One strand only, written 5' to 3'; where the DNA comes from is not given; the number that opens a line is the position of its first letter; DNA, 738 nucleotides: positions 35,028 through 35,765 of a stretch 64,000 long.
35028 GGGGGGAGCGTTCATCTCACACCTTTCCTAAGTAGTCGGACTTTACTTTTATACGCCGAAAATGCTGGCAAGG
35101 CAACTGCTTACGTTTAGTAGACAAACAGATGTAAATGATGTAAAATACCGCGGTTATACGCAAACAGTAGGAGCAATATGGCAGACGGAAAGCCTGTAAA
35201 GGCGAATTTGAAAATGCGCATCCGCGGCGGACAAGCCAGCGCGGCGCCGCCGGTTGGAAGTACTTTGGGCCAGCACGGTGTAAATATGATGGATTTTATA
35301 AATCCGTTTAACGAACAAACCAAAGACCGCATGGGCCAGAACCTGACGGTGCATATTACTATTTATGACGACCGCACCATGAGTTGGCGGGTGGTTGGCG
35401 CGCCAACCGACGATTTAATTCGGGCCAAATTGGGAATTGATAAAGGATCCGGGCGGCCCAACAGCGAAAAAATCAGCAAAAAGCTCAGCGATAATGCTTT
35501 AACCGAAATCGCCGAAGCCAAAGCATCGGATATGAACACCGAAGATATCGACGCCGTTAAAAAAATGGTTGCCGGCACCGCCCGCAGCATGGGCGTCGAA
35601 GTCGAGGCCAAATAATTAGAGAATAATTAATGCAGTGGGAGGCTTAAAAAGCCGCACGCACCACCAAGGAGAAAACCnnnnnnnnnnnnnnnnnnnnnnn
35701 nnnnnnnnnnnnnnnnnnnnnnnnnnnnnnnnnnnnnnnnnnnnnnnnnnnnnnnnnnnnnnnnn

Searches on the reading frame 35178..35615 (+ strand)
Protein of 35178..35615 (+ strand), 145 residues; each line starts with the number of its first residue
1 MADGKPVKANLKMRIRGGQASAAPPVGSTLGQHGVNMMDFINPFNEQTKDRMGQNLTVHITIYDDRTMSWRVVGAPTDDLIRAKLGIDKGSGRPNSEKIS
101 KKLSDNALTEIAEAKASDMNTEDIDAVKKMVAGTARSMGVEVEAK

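Call 6: search_protein_families(library=pfam, proteins=[window:35178-35615:+], max_evalue=1)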
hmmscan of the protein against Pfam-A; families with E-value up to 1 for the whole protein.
window:35178-35615:+ (145 aa): 3 families
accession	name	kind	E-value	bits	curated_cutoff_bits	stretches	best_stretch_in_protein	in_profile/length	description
PF03946.19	Ribosomal_L11_N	-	1.7e-22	79.3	32.9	1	12-67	2-57/58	Ribosomal protein L11, N-terminal domain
PF00298.24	Ribosomal_L11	-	2.3e-18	66.8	21.4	1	76-142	4-69/69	Ribosomal protein L11, RNA binding domain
PF23722.1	Beta-sand_DEX1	-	0.08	14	27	1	40-68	3-31/99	DEX1 beta-sandwich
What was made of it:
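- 35178..35615 (+): rplK (ribosomal protein L11). Pfam L11 N-terminal and C-terminal domains (call 6).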
